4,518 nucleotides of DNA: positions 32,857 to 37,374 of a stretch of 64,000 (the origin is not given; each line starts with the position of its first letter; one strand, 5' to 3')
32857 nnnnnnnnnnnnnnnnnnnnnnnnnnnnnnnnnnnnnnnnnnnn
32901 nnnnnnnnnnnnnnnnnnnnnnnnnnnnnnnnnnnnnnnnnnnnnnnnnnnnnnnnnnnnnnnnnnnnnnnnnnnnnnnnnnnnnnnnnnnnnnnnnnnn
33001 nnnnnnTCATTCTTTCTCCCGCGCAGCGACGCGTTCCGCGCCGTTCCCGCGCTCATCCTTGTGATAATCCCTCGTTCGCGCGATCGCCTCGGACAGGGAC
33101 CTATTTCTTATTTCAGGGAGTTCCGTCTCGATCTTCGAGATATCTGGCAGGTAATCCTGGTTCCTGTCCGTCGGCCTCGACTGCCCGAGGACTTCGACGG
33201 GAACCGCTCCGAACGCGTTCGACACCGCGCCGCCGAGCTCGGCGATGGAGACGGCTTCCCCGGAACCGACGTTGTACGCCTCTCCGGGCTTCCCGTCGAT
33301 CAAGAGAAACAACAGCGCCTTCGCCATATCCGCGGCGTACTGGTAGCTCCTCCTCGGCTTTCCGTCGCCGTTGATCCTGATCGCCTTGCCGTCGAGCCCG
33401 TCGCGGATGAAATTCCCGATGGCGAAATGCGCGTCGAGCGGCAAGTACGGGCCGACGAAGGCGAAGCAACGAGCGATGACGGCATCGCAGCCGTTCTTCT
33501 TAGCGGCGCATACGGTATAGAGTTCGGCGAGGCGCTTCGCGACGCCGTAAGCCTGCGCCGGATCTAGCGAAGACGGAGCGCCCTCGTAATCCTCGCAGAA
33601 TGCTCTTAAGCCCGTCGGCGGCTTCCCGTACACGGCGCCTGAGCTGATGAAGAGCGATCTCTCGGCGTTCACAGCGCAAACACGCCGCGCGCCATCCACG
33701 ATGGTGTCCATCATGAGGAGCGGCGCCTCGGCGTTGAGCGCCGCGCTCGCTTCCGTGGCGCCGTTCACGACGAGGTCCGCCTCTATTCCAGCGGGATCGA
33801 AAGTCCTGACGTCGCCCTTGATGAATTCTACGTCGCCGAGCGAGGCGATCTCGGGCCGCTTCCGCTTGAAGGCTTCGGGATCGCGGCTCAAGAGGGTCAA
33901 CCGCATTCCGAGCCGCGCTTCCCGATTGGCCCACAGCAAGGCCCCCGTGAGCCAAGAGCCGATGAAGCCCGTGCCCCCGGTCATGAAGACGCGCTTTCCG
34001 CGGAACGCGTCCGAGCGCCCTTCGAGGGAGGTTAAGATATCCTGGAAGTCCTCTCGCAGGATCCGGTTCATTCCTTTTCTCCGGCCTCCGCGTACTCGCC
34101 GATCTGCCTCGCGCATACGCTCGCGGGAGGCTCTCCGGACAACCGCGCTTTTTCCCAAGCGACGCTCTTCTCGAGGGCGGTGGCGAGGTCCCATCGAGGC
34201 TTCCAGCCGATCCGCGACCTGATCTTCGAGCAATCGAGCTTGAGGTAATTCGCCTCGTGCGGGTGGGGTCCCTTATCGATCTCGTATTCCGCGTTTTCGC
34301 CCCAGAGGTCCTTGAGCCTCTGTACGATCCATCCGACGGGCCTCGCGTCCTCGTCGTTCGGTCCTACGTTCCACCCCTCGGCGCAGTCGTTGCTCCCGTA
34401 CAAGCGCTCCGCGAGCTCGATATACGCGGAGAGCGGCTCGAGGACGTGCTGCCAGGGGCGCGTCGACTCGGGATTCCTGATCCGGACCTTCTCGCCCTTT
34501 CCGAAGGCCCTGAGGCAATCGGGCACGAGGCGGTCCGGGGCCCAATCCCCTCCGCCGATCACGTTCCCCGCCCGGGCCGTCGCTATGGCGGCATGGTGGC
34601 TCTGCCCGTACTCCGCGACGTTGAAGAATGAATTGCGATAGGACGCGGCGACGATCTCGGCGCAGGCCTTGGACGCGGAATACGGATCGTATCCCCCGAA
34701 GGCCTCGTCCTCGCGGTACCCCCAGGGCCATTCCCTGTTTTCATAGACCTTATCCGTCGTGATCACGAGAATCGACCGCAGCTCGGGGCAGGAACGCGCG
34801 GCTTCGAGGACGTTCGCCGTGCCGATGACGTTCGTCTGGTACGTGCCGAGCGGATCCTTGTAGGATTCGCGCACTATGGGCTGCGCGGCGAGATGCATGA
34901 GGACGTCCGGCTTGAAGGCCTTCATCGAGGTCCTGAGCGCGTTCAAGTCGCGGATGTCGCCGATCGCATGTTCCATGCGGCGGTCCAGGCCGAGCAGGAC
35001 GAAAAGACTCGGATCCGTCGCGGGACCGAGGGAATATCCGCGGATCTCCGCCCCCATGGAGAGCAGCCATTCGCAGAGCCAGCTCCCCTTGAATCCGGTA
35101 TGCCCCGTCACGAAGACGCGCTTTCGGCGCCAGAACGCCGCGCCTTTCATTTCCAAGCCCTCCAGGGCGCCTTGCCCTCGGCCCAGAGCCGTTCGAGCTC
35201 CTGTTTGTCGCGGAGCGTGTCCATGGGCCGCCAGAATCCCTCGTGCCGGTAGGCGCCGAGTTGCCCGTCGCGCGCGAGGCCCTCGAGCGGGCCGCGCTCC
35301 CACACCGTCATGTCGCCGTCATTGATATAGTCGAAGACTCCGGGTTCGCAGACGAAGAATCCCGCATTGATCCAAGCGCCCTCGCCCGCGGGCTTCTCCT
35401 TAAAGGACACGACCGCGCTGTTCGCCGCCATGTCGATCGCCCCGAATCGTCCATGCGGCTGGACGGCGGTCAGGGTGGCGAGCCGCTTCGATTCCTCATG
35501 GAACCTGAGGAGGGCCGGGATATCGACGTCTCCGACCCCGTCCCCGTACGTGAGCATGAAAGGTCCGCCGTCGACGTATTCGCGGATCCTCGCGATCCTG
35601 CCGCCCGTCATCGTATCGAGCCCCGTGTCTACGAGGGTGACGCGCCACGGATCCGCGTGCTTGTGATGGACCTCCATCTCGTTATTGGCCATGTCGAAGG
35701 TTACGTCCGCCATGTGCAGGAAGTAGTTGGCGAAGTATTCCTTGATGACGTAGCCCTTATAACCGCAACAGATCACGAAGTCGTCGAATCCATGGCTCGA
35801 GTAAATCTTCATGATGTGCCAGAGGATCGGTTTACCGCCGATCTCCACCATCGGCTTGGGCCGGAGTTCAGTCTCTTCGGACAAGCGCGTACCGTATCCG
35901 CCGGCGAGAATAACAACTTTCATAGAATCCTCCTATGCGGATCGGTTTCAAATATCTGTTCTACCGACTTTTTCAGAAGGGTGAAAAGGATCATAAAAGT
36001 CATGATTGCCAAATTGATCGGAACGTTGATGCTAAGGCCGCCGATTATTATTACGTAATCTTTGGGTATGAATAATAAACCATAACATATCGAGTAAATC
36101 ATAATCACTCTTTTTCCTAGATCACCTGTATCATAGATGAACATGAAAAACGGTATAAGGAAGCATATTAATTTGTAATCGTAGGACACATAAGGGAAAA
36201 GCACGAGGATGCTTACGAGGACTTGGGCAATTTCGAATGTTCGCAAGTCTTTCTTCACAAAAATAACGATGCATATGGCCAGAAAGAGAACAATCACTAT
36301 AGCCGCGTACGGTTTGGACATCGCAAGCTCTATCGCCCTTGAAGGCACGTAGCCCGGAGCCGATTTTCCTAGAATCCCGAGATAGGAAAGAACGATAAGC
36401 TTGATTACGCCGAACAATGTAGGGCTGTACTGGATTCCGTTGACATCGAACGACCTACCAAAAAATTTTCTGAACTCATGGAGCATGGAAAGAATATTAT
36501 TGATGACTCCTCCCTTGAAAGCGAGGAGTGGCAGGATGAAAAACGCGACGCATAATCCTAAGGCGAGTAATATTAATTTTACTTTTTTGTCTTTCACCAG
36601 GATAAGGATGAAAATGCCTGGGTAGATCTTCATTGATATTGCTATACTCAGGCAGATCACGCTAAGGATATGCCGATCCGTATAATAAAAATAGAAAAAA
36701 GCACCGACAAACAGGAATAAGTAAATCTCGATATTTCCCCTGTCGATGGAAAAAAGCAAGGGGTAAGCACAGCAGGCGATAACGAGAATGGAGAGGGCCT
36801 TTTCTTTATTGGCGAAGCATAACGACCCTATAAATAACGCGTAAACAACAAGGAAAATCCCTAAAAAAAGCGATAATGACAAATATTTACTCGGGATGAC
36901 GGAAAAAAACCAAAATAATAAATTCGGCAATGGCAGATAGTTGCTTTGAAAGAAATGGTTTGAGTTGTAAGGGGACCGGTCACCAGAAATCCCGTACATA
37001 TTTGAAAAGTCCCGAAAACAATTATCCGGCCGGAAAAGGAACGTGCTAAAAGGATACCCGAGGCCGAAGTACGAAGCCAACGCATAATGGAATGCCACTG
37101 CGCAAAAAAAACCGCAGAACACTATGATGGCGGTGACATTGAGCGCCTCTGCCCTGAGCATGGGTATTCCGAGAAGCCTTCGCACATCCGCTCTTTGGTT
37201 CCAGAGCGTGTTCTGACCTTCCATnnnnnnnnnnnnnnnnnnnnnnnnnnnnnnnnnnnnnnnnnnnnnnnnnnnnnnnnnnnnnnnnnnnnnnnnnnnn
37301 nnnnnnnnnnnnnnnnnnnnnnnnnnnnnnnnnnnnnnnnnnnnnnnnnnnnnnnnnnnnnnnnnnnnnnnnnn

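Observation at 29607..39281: Complete CDP-3,6-dideoxyhexose pathway followed by a YerE/YerF-like TPP enzyme plus SDR pair: a probable branched-chain dideoxy sugar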

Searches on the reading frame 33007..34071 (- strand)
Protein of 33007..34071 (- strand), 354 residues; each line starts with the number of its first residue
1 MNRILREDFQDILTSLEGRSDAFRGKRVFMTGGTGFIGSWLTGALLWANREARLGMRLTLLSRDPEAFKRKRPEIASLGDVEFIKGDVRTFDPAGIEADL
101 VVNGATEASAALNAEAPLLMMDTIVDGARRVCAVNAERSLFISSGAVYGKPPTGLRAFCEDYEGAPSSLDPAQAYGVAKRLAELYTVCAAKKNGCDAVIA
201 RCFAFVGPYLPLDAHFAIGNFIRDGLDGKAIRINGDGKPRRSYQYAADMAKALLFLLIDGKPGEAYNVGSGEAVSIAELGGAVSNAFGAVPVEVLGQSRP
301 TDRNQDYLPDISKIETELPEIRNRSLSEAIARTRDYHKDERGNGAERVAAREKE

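Call 4: search_protein_families(library=pfam, proteins=[window:33007-34071:-])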
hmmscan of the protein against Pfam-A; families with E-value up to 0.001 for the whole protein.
window:33007-34071:- (354 aa): 2 families
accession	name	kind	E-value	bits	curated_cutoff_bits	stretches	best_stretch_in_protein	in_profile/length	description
PF01370.27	Epimerase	-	2.7e-34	119.1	20.9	1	28-269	1-240/240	NAD dependent epimerase/dehydratase family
PF16363.11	GDP_Man_Dehyd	-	1.5e-19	71.1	27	1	30-281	2-260/332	GDP-mannose 4,6 dehydratase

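Call 5: search_protein_families(library=ncbifam, proteins=[window:33007-34071:-])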
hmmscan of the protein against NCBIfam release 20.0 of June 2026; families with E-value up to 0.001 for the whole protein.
window:33007-34071:- (354 aa): 13 families
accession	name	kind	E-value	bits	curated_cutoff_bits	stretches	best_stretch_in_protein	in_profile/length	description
TIGR01181.1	dTDP_gluc_dehyt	equivalog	3.3e-20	72.4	365.1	1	28-340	2-314/321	dTDP-glucose 4,6-dehydratase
NF007582.0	PRK10217.1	equivalog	6.8e-11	41.8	698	1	136-270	126-253/355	dTDP-glucose 4,6-dehydratase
NF007490.0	PRK10084.1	subfamily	7e-10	38.4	649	1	168-270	160-260/361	dTDP-glucose 4,6-dehydratase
NF047922.1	GDPFucSynFcl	equivalog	1.5e-09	37.7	500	1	228-334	194-298/308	GDP-L-fucose synthase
NF011728.1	PRK15181.1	equivalog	1.5e-08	34.1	760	1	25-280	15-275/348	Vi polysaccharide biosynthesis UDP-N-acetylglucosaminuronic acid C-4 epimerase TviC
TIGR01179.1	galE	equivalog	2e-08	33.4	262.3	0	28-207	2-178/332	UDP-glucose 4-epimerase GalE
TIGR02197.1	heptose_epim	equivalog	5.6e-08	32.3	274.6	1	29-297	2-271/316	ADP-glyceromanno-heptose 6-epimerase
TIGR04180.1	EDH_00030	hypoth_equivalog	1.4e-07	30.8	475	1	28-289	1-258/297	NAD-dependent 4,6-dehydratase LegB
TIGR03466.1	HpnA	hypoth_equivalog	8.5e-06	24.9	367.65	1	27-208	2-173/327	hopanoid-associated sugar epimerase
NF043036.1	ErythonDh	equivalog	4.2e-05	22.9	325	1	27-201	2-175/321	D-erythronate dehydrogenase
NF007956.0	PRK10675.1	subfamily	0.00012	21.4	394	0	235-336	225-328/338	UDP-glucose 4-epimerase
TIGR02622.1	CDP_4_6_dhtase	equivalog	0.00041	19.6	278.45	1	23-45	2-24/352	CDP-glucose 4,6-dehydratase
NF008360.0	PRK11150.1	equivalog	0.00051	19.3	452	0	30-294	4-261/310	ADP-glyceromanno-heptose 6-epimerase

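Call 8: search_solved_structures(query=window:33007-34071:-, max_evalue=0.00001)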
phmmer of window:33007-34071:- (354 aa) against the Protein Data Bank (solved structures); distinct sequences matched with E-value up to 0.00001: 63 (the best 60 are shown).
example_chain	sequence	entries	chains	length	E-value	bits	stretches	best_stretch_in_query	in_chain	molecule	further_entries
2b69_A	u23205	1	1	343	2.4e-24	89.3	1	25-318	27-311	UDP-glucuronate decarboxylase 1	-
4gll_A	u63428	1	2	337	4e-24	88.5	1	26-318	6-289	UDP-glucuronic acid decarboxylase 1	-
4m55_A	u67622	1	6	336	2.1e-23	86.2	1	26-318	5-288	UDP-glucuronic acid decarboxylase 1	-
4lk3_A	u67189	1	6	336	2.8e-23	85.8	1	26-318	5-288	UDP-glucuronic acid decarboxylase 1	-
1r6d_A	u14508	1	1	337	4.3e-19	72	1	27-342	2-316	TDP-glucose-4,6-dehydratase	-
1r66_A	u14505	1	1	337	6e-19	71.5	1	27-342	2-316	TDP-glucose-4,6-dehydratase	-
6wjb_A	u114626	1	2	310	4.3e-15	58.8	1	25-294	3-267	NAD-dependent epimerase/dehydratase family protein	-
6pmh_A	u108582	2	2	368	3.3e-14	55.9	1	14-334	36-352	UDP-glucose 4-epimerase related protein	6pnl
6wj9_A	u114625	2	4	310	3.5e-14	55.9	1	25-294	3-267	NAD-dependent epimerase/dehydratase family protein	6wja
8v4g_A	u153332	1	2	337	6e-14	55.1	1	1-312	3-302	Putative nucleotide sugar dehydratase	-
8v4h_A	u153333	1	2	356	7.2e-14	54.8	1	1-312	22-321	Putative nucleotide sugar dehydratase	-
8vr2_A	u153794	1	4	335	2.1e-13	53.3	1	23-336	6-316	NAD-dependent epimerase/dehydratase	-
6dnt_A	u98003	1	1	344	3e-13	52.8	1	23-315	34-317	NAD-dependent epimerase/dehydratase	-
8shh_A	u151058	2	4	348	2.1e-12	50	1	26-288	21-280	dTDP-glucose 4,6-dehydratase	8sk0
6kv9_A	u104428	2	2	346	1.4e-11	47.3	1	27-335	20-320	MoeE5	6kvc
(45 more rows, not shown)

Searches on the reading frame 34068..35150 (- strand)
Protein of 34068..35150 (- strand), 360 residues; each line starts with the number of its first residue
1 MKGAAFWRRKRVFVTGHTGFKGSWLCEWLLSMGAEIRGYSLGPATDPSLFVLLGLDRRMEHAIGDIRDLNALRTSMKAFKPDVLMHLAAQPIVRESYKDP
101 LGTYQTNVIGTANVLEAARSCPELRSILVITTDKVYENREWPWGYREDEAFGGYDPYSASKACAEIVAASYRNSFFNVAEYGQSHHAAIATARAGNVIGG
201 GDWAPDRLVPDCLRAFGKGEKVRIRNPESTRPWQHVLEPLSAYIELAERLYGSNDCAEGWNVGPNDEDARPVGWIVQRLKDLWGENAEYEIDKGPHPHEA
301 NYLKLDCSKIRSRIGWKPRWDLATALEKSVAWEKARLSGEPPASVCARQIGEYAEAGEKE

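Call 4: search_protein_families(library=pfam, proteins=[window:34068-35150:-])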
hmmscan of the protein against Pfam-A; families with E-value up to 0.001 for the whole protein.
window:34068-35150:- (360 aa): 6 families
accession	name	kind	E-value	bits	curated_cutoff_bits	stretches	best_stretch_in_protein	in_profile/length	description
PF16363.11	GDP_Man_Dehyd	-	1.8e-35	123.4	27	1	13-327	1-330/332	GDP-mannose 4,6 dehydratase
PF01370.27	Epimerase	-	1.6e-29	103.4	20.9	1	12-249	1-227/240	NAD dependent epimerase/dehydratase family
PF02719.21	Polysacc_synt_2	-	5.2e-14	52.5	20.2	1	12-200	1-174/293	Polysaccharide biosynthesis protein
PF07993.18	NAD_binding_4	-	9.3e-08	32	20.1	1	80-172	88-192/258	Male sterility protein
PF01073.25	3Beta_HSD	-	3.9e-07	29.8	22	1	14-165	2-154/280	3-beta hydroxysteroid dehydrogenase/isomerase family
PF04321.23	RmlD_sub_bind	-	7.3e-07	29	27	1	14-166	5-134/287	RmlD substrate binding domain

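Call 5: search_protein_families(library=ncbifam, proteins=[window:34068-35150:-])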
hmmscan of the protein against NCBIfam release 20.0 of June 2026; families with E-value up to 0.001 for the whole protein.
window:34068-35150:- (360 aa): 18 families
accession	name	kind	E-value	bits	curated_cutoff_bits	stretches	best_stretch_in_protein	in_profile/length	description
TIGR02622.1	CDP_4_6_dhtase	equivalog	1e-143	478.8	278.45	1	6-353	1-351/352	CDP-glucose 4,6-dehydratase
TIGR01181.1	dTDP_gluc_dehyt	equivalog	3.9e-28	98.5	365.1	1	12-333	2-311/321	dTDP-glucose 4,6-dehydratase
TIGR04180.1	EDH_00030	hypoth_equivalog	5.4e-25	88.1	475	1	12-320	1-296/297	NAD-dependent 4,6-dehydratase LegB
TIGR01179.1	galE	equivalog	8.8e-23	80.6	262.3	1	11-337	1-329/332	UDP-glucose 4-epimerase GalE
TIGR01472.1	gmd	equivalog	3.8e-16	59.2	415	1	11-176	2-174/342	GDP-mannose 4,6-dehydratase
NF007582.0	PRK10217.1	equivalog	2.7e-13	49.7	698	1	10-335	2-333/355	dTDP-glucose 4,6-dehydratase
NF007490.0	PRK10084.1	subfamily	3.8e-13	49.1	649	1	12-333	3-334/361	dTDP-glucose 4,6-dehydratase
TIGR03466.1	HpnA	hypoth_equivalog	4.3e-11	42.3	367.65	1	11-120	2-102/327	hopanoid-associated sugar epimerase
NF042422.1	oxyalk_red_OleD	equivalog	4.1e-10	39.5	580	1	11-165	2-147/329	2-alkyl-3-oxoalkanoate reductase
NF042423.1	oxyalk_red_Shew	equivalog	7.1e-10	38.5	580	1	10-165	9-153/331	2-alkyl-3-oxoalkanoate reductase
TIGR01214.1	rmlD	equivalog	8.1e-10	38.2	224.05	1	12-173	2-140/285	dTDP-4-dehydrorhamnose reductase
NF007956.0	PRK10675.1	subfamily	4.3e-09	36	394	1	11-165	2-157/338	UDP-glucose 4-epimerase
TIGR03589.1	PseB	equivalog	8.8e-09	34.7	407.75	1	9-135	4-128/324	UDP-N-acetylglucosamine 4,6-dehydratase (inverting)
TIGR04130.1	FnlA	equivalog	1.4e-07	30.8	730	1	11-135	6-127/337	UDP-N-acetylglucosamine 4,6-dehydratase/5-epimerase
NF043036.1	ErythonDh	equivalog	2.8e-07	30.1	325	1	11-172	2-164/321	D-erythronate dehydrogenase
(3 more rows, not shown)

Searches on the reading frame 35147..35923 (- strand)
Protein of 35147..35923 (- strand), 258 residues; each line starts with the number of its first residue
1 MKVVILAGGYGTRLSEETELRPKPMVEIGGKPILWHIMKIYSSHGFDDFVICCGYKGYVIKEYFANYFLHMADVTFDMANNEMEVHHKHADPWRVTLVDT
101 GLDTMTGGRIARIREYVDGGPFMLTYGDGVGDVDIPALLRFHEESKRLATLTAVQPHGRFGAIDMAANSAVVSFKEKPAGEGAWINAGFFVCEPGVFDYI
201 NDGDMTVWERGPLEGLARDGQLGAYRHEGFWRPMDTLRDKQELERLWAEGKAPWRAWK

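Call 4: search_protein_families(library=pfam, proteins=[window:35147-35923:-])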
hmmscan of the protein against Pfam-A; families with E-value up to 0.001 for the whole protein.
window:35147-35923:- (258 aa): 2 families
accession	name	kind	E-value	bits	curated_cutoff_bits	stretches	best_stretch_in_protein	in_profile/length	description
PF00483.29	NTP_transferase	-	2.7e-21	76.7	21.2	1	2-204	1-191/245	Nucleotidyl transferase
PF12804.13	NTP_transf_3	-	2.8e-09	37.8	27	1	3-56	1-49/160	MobA-like NTP transferase domain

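Call 5: search_protein_families(library=ncbifam, proteins=[window:35147-35923:-])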
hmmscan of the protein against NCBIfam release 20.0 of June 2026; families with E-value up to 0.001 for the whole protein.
window:35147-35923:- (258 aa): 27 families (the best 25 are shown)
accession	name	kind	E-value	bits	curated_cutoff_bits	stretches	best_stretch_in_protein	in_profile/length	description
TIGR02623.1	G1P_cyt_trans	equivalog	2.3e-130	433.5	300.25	1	1-257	1-255/255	glucose-1-phosphate cytidylyltransferase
TIGR03992.1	Arch_glmU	subfamily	9.3e-23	80.7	292.1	2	1-74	1-74/393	bifunctional sugar-1-phosphate nucleotidylyltransferase/acetyltransferase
NF049965.1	GlMnHpPGnyltfHddC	equivalog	1.9e-22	80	300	2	1-80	1-79/221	D-glycero-D-manno-heptose 1-phosphate guanosyltransferase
NF052502.1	man1P_GTase_Rv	exception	4.6e-22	78.3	440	2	105-238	84-221/352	mannose-1-phosphate guanylyltransferase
NF041313.1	UDPGP_AglF_Halo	equivalog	4.7e-19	68.8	400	1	1-199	1-181/234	UTP--glucose-1-phosphate uridylyltransferase AglF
NF045761.1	NAMPUrTaseMurU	equivalog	9e-16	58.4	250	1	1-67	1-67/226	N-acetylmuramate alpha-1-phosphate uridylyltransferase MurU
NF041173.1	Sug_nt_acttase_Thmprot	equivalog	3.7e-13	49.2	600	1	1-214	1-188/405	bifunctional sugar-1-phosphate nucleotidylyltransferase/acetyltransferase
TIGR02091.1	glgC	equivalog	2.4e-10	40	424.9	1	3-181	3-179/364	glucose-1-phosphate adenylyltransferase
NF041135.1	IPPtranDIPPsyn_Thcocales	equivalog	1.1e-09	37.8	580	1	1-57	1-53/419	bifunctional L-myo-inositol-1-phosphate cytidylyltransferase/CDP-L-myo-inositol myo-inositolphosphotransferase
TIGR01208.1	rmlA_long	equivalog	1.1e-09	37.7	320.25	1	2-201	1-183/353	glucose-1-phosphate thymidylyltransferase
NF003670.0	PRK05293.1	equivalog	5e-09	35.6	470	1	4-179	8-182/382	glucose-1-phosphate adenylyltransferase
NF001947.0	PRK00725.1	subfamily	1.1e-08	34.3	470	1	3-181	19-196/426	glucose-1-phosphate adenylyltransferase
TIGR01099.1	galU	equivalog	1.6e-07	31.2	326.8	1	1-201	2-215/261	UTP--glucose-1-phosphate uridylyltransferase GalU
TIGR01173.1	glmU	equivalog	6e-07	28.7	366.85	1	1-72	1-69/452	bifunctional UDP-N-acetylglucosamine diphosphorylase/glucosamine-1-phosphate N-acetyltransferase GlmU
NF002023.0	PRK00844.1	subfamily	6.5e-07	28.5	458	0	4-31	10-37/408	glucose-1-phosphate adenylyltransferase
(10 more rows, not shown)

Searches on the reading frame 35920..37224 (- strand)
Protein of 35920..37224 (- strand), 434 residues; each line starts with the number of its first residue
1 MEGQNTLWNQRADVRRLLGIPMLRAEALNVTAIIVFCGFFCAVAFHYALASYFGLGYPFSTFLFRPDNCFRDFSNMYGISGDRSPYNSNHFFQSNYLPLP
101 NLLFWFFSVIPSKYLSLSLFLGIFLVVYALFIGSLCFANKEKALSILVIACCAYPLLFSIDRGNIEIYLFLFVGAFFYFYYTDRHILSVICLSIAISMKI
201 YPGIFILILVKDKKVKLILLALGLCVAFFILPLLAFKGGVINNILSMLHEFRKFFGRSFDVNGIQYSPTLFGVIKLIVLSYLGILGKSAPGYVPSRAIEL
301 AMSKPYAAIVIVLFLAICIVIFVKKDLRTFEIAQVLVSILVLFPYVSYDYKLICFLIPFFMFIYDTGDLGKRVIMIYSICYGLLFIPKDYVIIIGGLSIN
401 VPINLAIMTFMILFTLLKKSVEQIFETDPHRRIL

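Call 4: search_protein_families(library=pfam, proteins=[window:35920-37224:-])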
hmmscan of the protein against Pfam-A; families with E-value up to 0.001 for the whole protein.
window:35920-37224:- (434 aa): 1 family
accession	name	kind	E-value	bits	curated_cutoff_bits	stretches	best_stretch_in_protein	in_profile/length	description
PF09594.16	GT87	-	2.4e-11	44.3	25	1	97-340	4-230/237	Glycosyltransferase family 87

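Call 5: search_protein_families(library=ncbifam, proteins=[window:35920-37224:-])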
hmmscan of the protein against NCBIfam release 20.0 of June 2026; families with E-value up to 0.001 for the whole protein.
window:35920-37224:- (434 aa): 0 families
